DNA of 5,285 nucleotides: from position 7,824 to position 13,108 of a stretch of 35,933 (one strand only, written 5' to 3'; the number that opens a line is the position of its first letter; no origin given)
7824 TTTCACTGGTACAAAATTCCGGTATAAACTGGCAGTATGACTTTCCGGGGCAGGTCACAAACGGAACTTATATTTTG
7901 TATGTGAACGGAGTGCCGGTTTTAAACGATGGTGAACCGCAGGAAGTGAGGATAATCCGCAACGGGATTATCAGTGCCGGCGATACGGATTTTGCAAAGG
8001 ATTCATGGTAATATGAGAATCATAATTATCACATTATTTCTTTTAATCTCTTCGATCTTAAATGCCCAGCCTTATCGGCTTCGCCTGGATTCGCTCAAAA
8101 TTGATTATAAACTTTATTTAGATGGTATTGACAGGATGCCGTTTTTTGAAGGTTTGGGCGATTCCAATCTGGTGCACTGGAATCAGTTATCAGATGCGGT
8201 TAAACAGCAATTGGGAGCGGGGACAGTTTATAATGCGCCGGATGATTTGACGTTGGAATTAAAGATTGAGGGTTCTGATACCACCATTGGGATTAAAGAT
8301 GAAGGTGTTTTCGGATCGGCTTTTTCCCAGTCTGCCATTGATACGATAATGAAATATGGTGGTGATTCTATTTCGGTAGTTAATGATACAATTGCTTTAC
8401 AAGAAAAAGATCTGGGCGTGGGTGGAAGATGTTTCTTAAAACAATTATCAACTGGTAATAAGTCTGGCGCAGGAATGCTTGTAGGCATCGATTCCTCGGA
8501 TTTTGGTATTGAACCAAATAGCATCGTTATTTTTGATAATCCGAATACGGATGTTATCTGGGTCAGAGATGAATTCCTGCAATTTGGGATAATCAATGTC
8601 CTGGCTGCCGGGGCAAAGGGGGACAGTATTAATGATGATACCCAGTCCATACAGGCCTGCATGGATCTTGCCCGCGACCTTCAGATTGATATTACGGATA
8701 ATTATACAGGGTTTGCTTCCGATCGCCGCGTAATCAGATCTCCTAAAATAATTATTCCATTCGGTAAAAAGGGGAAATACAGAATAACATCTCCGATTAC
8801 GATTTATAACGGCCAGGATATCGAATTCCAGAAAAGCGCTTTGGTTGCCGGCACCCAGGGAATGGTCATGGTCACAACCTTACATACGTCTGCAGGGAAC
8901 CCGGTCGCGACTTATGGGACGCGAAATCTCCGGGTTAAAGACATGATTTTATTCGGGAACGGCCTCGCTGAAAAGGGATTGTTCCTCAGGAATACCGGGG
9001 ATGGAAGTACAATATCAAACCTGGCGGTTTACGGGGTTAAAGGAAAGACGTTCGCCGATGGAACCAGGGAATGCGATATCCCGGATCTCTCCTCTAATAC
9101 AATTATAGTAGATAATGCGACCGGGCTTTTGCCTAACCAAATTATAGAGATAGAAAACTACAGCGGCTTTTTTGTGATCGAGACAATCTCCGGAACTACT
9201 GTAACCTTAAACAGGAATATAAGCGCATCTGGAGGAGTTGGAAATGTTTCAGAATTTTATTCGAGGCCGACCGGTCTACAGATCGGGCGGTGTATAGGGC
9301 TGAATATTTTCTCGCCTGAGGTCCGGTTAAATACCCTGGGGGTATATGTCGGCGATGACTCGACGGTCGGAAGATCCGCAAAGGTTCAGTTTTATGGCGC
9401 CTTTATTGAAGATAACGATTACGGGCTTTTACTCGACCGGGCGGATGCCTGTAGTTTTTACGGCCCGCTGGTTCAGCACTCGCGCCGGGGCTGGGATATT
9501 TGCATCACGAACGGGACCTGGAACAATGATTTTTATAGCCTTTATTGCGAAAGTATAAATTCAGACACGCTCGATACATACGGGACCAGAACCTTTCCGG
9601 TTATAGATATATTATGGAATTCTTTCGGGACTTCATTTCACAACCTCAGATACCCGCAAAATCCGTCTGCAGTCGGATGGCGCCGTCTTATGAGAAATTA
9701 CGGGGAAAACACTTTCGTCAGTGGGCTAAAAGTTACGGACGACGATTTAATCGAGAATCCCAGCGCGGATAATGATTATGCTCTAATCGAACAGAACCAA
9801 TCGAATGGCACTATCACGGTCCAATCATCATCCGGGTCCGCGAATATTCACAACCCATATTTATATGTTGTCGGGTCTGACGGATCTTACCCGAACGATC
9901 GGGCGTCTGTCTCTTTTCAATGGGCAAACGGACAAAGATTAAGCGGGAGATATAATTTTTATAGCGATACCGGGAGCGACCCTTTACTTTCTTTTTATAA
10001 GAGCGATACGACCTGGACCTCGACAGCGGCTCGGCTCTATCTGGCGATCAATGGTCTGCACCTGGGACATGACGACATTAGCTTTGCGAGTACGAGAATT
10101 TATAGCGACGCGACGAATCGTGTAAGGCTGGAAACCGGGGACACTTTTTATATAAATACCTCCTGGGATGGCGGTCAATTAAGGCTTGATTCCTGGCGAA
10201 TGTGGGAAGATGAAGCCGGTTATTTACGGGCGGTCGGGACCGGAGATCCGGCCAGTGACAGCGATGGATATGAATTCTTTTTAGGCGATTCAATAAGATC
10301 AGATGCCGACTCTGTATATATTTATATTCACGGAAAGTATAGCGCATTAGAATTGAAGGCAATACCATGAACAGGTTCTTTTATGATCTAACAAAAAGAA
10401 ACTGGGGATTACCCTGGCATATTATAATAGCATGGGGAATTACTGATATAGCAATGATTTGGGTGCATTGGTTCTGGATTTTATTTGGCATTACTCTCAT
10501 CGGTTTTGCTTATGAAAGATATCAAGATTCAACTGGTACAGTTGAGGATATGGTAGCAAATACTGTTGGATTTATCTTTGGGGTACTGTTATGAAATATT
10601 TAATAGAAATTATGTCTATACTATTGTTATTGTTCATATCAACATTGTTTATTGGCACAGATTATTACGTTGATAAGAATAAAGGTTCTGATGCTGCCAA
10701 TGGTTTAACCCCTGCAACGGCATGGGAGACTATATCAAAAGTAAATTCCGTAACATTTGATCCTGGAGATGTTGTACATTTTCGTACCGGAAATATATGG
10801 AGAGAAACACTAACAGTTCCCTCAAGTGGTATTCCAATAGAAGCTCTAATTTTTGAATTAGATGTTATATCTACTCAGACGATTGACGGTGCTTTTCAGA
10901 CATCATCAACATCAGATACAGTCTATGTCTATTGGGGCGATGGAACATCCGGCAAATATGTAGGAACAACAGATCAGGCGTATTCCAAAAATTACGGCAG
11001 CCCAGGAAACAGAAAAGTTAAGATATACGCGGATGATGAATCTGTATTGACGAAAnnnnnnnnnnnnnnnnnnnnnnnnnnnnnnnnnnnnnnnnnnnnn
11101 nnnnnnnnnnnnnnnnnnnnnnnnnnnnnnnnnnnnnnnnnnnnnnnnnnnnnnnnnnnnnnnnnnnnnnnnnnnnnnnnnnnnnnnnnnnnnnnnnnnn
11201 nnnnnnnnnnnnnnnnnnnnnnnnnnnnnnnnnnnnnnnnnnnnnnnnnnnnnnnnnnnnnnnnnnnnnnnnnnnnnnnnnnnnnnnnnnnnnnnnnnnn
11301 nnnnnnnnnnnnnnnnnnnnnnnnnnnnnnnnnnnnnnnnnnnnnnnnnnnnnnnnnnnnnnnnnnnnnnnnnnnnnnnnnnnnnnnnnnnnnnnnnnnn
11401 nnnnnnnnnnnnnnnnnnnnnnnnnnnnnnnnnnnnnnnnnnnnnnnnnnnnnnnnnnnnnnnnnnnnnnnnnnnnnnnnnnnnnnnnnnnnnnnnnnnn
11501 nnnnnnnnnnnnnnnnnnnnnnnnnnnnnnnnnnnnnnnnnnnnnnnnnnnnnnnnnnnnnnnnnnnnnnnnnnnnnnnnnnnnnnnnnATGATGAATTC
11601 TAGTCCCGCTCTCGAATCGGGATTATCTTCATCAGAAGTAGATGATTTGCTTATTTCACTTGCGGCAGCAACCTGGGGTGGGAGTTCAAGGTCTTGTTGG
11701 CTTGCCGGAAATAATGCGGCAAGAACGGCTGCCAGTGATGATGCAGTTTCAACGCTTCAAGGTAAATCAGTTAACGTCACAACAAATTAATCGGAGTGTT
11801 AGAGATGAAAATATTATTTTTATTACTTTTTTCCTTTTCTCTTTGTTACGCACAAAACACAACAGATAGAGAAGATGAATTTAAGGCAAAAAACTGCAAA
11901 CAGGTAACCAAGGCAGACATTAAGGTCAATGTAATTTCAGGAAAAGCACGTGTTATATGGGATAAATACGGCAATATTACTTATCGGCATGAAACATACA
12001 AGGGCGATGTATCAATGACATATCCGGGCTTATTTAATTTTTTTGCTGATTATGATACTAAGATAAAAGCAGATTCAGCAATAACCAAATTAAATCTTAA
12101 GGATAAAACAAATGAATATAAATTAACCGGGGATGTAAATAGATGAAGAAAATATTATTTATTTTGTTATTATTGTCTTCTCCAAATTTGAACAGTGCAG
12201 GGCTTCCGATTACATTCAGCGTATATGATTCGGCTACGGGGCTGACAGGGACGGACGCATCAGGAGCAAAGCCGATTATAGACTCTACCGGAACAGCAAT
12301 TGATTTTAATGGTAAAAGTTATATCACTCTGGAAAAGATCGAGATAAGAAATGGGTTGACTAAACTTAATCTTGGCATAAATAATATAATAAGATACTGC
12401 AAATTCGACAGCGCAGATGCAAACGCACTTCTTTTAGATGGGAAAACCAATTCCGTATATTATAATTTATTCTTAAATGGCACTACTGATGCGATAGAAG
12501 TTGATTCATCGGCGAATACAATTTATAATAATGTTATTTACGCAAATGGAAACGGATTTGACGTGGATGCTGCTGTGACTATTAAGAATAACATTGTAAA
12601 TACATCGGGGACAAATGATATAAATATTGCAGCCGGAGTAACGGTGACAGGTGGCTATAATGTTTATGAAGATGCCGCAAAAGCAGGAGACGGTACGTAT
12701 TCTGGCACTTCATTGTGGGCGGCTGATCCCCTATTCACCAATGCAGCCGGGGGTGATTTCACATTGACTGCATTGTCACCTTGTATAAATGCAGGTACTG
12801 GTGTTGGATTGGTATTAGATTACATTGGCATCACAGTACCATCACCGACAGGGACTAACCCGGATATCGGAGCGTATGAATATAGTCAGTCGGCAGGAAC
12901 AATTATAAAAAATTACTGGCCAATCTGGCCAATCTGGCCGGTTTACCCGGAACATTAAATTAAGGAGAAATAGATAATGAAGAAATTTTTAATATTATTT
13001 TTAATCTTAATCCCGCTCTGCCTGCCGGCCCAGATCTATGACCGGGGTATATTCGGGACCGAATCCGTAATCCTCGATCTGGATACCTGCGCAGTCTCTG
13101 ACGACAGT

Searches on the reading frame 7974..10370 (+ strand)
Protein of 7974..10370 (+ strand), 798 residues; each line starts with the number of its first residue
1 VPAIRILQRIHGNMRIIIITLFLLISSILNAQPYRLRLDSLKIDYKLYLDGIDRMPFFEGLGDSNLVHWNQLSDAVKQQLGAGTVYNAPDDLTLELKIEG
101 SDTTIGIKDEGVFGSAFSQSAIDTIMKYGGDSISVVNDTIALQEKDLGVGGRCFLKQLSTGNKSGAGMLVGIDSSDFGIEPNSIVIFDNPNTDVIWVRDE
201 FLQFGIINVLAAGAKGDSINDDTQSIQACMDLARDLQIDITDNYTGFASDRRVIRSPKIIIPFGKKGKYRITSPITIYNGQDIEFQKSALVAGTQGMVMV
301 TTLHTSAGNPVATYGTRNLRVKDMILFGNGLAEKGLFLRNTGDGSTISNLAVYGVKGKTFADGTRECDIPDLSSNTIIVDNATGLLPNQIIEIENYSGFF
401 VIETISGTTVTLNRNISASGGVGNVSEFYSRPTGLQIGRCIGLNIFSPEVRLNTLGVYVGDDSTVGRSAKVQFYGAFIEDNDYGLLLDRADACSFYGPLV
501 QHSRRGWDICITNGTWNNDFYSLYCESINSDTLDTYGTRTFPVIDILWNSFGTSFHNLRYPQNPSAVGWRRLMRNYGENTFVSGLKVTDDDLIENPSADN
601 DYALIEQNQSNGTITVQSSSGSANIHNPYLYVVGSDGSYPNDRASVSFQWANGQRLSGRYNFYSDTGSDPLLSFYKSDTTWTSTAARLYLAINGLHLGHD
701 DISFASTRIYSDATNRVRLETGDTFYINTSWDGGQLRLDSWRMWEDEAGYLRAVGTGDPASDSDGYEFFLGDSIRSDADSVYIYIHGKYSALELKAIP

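Call 54: search_protein_families(library=pfam, proteins=[window:7974-10370:+], max_evalue=0.01)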
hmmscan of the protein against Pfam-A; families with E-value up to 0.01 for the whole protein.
window:7974-10370:+ (798 aa): 2 families
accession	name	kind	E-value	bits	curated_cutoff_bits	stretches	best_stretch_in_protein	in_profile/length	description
PF12708.12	Pect-lyase_RHGA_epim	-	0.00018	21.8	27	1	206-281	1-56/213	Rhamnogalacturonase A/epimerase, pectate lyase-like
PF21398.2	PG_binding_5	-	0.0036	17.7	24.1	0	575-618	22-65/67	Putative peptidoglycan-binding domain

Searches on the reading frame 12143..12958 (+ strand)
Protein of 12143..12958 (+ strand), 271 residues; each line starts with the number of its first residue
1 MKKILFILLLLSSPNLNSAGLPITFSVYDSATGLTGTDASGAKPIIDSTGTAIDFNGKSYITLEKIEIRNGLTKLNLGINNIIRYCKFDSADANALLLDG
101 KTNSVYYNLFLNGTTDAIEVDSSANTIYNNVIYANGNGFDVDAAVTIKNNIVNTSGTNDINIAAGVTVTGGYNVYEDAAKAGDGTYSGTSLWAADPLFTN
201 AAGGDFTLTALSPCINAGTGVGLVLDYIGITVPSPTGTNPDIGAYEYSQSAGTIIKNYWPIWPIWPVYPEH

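Call 54: search_protein_families(library=pfam, proteins=[window:12143-12958:+], max_evalue=0.01)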
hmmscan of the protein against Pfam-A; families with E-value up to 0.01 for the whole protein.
window:12143-12958:+ (271 aa): 1 family
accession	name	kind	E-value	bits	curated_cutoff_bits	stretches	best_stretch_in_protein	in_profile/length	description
PF17161.10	DUF5123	-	1.4e-07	33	35.1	1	123-213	4-103/113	Domain of unknown function (DUF5123)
